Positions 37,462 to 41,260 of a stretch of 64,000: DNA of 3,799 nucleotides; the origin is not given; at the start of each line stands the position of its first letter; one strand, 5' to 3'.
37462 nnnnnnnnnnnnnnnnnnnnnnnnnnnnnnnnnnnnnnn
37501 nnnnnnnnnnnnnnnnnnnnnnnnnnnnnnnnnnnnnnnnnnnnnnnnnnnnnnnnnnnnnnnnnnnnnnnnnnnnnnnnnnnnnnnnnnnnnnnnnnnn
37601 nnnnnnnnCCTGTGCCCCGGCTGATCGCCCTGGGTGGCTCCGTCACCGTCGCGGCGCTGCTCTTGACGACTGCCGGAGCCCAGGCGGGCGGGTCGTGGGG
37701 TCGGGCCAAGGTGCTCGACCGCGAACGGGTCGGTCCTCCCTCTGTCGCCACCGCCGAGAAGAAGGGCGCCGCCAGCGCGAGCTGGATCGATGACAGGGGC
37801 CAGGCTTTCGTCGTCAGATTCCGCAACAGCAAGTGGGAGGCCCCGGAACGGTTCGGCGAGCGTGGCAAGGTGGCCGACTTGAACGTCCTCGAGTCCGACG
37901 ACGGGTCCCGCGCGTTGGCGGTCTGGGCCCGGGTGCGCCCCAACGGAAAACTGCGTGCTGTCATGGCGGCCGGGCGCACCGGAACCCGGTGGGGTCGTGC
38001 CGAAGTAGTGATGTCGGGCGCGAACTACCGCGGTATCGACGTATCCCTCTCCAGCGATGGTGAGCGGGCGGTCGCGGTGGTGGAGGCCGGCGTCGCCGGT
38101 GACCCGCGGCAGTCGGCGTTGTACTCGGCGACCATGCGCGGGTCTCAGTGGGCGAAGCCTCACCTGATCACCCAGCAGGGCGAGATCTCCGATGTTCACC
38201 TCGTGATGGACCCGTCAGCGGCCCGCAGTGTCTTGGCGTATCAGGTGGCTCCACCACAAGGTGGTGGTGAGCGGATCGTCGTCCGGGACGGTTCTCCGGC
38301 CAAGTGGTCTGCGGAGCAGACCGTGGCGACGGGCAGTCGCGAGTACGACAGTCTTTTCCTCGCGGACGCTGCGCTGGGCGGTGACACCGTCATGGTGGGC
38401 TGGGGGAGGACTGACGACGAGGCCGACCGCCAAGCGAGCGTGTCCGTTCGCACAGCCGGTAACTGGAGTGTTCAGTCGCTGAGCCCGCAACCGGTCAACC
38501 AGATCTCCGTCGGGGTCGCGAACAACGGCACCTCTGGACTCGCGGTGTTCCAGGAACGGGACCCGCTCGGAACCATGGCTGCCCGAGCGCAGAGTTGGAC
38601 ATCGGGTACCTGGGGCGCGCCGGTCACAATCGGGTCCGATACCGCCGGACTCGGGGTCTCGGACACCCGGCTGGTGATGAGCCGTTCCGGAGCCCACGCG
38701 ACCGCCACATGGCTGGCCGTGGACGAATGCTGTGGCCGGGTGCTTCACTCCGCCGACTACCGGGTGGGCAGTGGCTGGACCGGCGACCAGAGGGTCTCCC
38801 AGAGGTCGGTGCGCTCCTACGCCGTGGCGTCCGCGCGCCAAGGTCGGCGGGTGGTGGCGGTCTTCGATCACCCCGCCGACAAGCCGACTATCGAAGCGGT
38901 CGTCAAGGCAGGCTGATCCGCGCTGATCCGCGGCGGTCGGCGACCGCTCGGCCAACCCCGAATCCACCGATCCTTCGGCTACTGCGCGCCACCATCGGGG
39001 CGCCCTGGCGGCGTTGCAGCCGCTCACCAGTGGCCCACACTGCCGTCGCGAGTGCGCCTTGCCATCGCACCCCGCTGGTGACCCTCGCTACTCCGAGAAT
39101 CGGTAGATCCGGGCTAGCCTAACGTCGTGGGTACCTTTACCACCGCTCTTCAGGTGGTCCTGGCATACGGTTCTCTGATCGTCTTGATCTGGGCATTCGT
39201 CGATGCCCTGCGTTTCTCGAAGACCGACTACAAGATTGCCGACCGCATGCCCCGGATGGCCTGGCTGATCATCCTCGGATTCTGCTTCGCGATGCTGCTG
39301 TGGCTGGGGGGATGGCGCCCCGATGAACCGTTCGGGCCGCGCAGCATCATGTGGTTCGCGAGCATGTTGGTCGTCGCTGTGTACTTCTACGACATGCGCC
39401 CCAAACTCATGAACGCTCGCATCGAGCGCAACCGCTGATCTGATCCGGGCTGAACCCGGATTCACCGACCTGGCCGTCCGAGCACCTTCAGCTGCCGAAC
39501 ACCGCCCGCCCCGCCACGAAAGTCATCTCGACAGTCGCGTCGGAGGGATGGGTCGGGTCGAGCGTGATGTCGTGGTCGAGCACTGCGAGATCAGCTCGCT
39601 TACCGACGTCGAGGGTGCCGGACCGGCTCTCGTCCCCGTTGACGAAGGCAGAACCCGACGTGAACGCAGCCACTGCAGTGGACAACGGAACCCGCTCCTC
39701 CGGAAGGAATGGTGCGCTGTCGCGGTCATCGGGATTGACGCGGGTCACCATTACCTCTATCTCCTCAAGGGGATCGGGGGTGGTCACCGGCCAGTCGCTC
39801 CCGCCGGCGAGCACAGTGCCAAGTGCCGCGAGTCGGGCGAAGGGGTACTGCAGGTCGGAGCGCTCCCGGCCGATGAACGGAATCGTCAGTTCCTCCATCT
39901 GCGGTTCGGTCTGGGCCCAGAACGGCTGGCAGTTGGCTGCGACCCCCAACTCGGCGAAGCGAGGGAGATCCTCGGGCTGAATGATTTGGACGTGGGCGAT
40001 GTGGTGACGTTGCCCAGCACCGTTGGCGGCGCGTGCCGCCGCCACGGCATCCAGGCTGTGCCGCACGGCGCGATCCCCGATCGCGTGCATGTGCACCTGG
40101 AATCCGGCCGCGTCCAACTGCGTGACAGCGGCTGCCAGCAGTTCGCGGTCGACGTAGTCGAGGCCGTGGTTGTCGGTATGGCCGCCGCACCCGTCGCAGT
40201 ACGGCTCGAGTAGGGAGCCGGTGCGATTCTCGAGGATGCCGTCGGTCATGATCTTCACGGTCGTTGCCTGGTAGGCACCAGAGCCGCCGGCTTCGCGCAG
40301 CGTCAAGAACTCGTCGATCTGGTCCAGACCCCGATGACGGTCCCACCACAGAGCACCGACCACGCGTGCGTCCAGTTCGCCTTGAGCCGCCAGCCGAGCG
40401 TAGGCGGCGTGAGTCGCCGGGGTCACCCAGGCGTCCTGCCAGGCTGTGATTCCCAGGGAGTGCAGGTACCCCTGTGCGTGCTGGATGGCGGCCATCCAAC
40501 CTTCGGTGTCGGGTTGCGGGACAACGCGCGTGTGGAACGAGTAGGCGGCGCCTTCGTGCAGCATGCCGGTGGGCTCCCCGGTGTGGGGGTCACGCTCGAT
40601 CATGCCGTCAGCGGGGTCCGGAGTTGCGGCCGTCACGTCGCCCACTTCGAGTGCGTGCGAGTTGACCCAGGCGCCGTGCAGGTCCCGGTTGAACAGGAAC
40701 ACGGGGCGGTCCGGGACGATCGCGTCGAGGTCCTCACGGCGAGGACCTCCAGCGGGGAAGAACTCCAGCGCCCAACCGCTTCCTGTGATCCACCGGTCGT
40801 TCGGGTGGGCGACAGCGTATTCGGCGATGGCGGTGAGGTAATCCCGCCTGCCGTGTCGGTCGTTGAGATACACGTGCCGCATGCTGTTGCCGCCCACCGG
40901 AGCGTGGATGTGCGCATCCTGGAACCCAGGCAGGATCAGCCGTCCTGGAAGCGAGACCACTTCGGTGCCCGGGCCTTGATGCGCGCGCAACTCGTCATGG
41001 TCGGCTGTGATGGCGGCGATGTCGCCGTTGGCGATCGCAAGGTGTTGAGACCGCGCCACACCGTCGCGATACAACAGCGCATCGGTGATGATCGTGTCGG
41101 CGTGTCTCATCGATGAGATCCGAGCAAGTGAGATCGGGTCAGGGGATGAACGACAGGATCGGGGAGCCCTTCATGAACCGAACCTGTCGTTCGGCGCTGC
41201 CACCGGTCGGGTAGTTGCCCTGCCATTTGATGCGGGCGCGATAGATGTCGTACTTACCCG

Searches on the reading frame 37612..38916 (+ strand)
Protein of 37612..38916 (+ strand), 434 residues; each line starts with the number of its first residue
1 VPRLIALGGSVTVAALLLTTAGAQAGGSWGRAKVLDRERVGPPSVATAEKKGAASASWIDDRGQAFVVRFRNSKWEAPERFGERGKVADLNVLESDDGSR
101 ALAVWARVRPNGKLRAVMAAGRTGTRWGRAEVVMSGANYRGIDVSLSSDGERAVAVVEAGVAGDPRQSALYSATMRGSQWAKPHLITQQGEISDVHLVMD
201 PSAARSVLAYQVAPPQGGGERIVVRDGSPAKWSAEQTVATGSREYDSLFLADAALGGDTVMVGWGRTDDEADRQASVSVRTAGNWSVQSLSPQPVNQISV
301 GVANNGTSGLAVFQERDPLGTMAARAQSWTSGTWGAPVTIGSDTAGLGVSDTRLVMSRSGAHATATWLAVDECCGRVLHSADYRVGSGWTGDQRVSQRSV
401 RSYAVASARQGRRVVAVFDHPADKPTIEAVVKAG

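Call 5: find_encoding_contigs(protein=window:37612-38916:+, flank=6000, max_places=8)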
Protein window:37612-38916:+ (434 aa): 7 contigs read that carry it; 6 places shown.
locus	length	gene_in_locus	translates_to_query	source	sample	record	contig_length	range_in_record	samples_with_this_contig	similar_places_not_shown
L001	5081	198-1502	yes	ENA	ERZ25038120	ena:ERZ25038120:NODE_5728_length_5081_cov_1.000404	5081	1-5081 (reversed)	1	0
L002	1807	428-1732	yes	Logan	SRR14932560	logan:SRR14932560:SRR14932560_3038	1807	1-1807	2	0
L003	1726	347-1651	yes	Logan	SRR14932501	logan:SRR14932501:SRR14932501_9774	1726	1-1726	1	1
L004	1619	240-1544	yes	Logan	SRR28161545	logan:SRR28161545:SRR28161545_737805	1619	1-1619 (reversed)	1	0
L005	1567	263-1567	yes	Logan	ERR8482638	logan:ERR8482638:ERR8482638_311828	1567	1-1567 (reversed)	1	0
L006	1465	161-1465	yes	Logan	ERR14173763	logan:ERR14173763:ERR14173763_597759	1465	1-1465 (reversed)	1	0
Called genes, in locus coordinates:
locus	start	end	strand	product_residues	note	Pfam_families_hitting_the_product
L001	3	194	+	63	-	?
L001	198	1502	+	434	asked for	-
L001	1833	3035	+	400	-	PF18854:baeRF_family10, PF18845:baeRF_family3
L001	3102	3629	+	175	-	-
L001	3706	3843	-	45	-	-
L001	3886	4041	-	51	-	-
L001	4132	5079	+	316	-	?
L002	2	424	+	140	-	?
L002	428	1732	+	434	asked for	-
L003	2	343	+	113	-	?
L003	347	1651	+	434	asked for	-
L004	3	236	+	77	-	?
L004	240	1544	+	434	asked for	-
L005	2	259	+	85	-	?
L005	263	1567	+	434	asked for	?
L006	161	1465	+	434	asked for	?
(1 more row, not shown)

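Call 6: search_protein_families(library=pfam, proteins=[window:37612-38916:+])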
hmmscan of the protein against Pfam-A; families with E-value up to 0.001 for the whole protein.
window:37612-38916:+ (434 aa): 0 families

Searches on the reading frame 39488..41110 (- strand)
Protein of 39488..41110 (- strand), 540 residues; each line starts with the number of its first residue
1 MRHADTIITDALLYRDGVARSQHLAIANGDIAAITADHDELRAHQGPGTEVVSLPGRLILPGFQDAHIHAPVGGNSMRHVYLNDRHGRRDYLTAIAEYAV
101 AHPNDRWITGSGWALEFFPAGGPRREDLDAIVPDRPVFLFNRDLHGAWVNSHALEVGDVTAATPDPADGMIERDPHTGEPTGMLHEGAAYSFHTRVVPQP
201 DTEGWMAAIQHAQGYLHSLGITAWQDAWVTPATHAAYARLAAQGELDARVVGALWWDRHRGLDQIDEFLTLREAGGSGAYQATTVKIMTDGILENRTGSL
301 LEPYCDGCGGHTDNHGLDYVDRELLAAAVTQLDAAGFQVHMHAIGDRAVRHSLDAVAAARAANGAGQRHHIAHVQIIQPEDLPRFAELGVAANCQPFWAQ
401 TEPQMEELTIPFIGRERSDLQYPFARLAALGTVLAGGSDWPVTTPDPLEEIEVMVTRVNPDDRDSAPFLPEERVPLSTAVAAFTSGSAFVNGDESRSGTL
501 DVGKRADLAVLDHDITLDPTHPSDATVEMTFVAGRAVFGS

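Call 26: find_encoding_contigs(protein=window:39488-41110:-, flank=10000, max_places=8)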
Protein window:39488-41110:- (540 aa): 2 contigs read that carry it; 1 place shown.
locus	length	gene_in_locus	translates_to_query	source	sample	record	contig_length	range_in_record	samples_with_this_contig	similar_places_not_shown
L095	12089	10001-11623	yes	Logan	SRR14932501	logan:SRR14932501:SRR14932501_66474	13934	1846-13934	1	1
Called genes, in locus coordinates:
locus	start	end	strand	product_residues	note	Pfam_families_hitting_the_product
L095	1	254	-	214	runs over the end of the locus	PF01047:MarR (weak), PF08279:HTH_11 (weak), PF09339:HTH_IclR, PF12802:MarR_2 (weak), PF01614:IclR_C (weak)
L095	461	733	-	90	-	PF11238:DUF3039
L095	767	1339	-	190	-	PF02622:DUF179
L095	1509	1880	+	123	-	PF00085:Thioredoxin, PF13098:Thioredoxin_2, PF13905:Thioredoxin_8 (faint)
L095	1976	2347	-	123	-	PF02467:Whib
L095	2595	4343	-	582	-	PF03606:DcuC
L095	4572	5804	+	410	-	PF02274:ADI, PF19420:DDAH_eukar (faint)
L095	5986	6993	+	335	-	PF02729:OTCace_N, PF00185:OTCace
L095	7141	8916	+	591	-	PF00664:ABC_membrane, PF00005:ABC_tran, PF02463:SMC_N (weak)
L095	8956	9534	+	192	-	PF09851:SHOCT (weak)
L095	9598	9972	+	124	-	-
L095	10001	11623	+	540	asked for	PF07969:Amidohydro_3, PF01979:Amidohydro_1 (weak)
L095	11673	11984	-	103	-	PF10724:DUF2516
